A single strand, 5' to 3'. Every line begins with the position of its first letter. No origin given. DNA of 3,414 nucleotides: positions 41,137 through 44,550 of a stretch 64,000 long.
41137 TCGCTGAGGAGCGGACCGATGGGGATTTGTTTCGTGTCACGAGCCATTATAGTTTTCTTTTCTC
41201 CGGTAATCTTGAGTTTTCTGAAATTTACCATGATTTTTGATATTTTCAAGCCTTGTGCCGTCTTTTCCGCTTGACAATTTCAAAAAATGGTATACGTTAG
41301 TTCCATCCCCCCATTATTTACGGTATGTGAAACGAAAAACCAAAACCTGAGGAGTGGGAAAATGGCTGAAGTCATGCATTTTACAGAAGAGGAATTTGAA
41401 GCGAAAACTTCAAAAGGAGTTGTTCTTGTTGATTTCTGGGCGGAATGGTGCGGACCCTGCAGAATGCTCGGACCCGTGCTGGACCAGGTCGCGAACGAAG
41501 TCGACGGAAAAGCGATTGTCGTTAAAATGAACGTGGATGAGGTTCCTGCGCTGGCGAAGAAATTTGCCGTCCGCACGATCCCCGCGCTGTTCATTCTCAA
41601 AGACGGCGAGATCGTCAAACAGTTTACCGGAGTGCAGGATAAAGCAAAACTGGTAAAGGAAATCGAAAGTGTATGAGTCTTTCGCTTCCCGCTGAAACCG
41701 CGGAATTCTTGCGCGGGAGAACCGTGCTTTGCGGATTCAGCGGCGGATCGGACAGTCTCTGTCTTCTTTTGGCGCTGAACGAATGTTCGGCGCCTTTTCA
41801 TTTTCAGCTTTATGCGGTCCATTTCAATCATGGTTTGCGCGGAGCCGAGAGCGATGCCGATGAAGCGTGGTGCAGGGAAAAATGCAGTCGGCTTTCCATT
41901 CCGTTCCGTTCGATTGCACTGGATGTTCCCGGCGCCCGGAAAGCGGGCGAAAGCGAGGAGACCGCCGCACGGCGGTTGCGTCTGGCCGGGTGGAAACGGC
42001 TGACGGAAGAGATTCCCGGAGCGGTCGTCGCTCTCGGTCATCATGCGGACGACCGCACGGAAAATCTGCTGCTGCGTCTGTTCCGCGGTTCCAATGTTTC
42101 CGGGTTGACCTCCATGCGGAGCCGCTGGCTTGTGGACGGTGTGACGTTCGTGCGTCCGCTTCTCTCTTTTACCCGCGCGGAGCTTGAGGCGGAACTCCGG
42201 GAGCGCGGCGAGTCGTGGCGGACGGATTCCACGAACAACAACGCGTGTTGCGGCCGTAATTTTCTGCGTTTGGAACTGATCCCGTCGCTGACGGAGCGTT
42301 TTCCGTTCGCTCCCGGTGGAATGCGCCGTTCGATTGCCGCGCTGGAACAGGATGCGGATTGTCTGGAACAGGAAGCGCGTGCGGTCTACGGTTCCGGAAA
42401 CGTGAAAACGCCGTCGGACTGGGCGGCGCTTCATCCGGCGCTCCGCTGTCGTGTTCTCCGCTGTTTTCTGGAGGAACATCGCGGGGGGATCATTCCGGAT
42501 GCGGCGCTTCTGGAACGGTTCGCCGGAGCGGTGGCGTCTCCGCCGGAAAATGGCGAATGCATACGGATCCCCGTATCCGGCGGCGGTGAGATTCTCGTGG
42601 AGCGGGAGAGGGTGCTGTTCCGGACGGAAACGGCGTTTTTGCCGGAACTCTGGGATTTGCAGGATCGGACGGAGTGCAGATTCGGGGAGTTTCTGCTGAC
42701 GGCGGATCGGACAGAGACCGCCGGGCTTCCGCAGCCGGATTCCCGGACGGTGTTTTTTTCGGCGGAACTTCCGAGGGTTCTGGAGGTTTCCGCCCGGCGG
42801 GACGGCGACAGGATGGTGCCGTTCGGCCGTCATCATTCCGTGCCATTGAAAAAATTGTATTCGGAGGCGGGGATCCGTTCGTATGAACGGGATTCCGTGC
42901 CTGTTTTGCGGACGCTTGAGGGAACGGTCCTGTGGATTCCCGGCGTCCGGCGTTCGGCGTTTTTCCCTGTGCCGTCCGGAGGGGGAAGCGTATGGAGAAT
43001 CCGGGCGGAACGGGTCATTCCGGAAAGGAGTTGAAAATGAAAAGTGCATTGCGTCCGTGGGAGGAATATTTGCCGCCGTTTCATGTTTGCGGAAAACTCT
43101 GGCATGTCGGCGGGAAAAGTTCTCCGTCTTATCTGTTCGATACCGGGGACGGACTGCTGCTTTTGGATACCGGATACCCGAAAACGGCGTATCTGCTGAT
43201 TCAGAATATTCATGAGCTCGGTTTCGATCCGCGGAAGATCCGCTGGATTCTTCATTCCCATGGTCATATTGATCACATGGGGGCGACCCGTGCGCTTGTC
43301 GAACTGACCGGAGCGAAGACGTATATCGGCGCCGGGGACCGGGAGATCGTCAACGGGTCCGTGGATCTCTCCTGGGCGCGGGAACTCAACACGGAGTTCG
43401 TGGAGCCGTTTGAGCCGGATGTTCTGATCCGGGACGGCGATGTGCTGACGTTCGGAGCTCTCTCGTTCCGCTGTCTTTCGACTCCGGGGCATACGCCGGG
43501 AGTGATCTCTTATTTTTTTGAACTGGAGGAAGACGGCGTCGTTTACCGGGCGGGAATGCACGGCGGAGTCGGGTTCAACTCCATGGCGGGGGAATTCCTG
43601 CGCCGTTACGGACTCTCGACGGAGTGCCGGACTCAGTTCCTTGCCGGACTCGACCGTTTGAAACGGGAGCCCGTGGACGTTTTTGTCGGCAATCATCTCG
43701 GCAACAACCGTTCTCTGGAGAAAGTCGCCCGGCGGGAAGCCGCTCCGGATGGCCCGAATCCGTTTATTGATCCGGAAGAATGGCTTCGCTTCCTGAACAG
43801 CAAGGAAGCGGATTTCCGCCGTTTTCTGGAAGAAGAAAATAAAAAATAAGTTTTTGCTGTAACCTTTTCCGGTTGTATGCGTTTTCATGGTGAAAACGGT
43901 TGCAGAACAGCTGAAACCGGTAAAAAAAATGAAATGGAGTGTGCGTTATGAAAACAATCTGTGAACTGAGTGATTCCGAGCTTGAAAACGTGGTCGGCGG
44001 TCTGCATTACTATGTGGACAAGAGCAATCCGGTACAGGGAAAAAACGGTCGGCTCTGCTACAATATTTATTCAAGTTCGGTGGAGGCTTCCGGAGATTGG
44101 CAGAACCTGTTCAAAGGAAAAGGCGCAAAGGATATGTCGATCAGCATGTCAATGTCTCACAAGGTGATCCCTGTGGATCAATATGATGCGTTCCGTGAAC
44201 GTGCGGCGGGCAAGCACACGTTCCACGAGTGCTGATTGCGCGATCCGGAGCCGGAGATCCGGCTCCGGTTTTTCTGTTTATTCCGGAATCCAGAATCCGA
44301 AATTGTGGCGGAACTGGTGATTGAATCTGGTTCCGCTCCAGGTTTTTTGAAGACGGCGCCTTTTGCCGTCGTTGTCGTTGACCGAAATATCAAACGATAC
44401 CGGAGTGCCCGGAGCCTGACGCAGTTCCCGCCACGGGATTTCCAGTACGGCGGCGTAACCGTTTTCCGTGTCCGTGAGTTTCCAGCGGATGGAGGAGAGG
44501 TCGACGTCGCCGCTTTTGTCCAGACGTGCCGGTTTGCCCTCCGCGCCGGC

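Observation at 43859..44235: Double-glycine-leader protein 1 with ECF-type promoter and no cognate exporter nearby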

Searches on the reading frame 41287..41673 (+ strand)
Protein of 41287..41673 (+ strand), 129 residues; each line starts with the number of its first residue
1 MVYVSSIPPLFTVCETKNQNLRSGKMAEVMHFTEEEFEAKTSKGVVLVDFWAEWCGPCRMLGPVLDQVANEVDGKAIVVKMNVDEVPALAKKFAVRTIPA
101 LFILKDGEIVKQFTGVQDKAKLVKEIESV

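Call 9: search_protein_families(library=pfam, proteins=[window:41287-41673:+], max_evalue=1)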
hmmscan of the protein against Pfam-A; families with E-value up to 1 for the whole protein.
window:41287-41673:+ (129 aa): 13 families
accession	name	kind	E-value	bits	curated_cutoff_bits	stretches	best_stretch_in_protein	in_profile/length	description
PF00085.26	Thioredoxin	-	2.5e-29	101.7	23.5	1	29-127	2-102/103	Thioredoxin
PF13098.12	Thioredoxin_2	-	1.5e-07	32.2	27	1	40-124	2-102/104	Thioredoxin-like domain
PF13905.12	Thioredoxin_8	-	2.5e-05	24.9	27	1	45-73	3-31/94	Thioredoxin-like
PF13899.12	Thioredoxin_7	-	0.00016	22.2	27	1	37-104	11-81/83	Thioredoxin-like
PF00578.27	AhpC-TSA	-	0.00016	22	26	1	35-119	16-104/124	AhpC/TSA family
PF14595.12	Thioredoxin_9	-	0.0004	20.7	25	1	27-107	26-107/129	Thioredoxin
PF08534.16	Redoxin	-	0.0012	19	26.6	1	41-84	26-71/148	Redoxin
PF13728.12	TraF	-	0.0014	18.9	23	1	41-107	127-202/224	F plasmid transfer operon protein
PF07449.17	HyaE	-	0.0025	18.3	22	1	78-119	65-105/108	Hydrogenase-1 expression protein HyaE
PF00462.30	Glutaredoxin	-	0.0079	16.8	22.9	1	50-106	4-56/60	Glutaredoxin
PF13192.12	Thioredoxin_3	-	0.0082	16.6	24.8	1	55-123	10-72/76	Thioredoxin domain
PF02966.22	DIM1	-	0.016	15.4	27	1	40-126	17-103/133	Mitosis protein DIM1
PF04756.19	OST3_OST6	-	0.022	14.6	27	1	55-106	46-104/294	OST3 / OST6 family, transporter family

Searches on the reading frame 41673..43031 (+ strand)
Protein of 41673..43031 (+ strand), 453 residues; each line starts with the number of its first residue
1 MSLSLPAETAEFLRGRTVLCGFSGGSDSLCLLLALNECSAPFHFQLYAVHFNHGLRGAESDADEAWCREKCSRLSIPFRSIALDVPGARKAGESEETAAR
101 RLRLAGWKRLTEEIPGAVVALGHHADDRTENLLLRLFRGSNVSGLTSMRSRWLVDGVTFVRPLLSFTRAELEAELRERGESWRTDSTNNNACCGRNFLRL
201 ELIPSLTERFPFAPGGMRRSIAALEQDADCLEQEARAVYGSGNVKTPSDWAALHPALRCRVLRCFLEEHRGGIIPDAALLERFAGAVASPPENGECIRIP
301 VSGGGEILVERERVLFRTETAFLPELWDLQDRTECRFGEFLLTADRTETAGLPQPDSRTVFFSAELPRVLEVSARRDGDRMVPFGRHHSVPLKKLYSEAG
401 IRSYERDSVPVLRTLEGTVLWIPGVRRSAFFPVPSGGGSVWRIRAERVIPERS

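Call 9: search_protein_families(library=pfam, proteins=[window:41673-43031:+], max_evalue=1)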
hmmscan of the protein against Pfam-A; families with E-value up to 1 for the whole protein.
window:41673-43031:+ (453 aa): 4 families
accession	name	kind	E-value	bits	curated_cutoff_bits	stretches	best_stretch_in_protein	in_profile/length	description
PF01171.26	ATP_bind_3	-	6.5e-41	140.5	27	1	18-200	2-181/182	PP-loop family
PF11734.13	TilS_C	-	8.4e-13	48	22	1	370-434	1-64/74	TilS substrate C-terminal domain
PF09179.16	TilS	-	0.00022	21.9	21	1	249-300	5-55/67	TilS substrate binding domain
PF17911.6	Ski2_N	-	0.14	12.4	23.1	1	165-227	29-95/134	Ski2 N-terminal region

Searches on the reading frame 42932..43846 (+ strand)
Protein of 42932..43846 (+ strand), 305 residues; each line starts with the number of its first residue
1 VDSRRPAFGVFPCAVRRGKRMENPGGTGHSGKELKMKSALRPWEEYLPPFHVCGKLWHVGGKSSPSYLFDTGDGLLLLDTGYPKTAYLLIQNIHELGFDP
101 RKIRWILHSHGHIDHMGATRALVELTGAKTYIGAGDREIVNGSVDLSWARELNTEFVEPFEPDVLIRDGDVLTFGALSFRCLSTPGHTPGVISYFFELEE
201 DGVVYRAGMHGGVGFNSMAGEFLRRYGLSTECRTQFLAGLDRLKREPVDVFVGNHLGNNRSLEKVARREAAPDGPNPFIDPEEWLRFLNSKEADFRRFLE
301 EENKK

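Call 9: search_protein_families(library=pfam, proteins=[window:42932-43846:+], max_evalue=1)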
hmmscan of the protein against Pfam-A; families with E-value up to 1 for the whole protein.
window:42932-43846:+ (305 aa): 2 families
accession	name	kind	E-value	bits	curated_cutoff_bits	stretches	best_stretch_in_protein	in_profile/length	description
PF00753.33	Lactamase_B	-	9e-22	78.4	22.7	1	60-197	2-140/196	Metallo-beta-lactamase superfamily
PF12706.13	Lactamase_B_2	-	0.0001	22.4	27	1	91-209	20-143/200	Beta-lactamase superfamily domain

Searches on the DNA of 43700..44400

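Call 93: search_rna_families(source=window, start=43700, end=44400, threshold=evalue, max_evalue=1)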
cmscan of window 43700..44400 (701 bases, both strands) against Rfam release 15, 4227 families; matches with E-value up to 1: 1.
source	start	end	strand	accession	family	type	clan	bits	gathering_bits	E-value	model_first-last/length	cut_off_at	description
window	44208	44273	+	RF02231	sX12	Gene; sRNA;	-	20.9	106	0.29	1-78/78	no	Xanthomonas sRNA sX12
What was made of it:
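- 43884..43947 (+): 5' leader of the transcript. It contains the conserved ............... (consensus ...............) just after the -10 element, and a GGAG ribosome-binding site at 43936-43939. No Rfam family matches (call 93; best hit E = 0.29, 21 bits against a cut-off of 106).
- Tried and rejected: No Rfam match (call 93).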
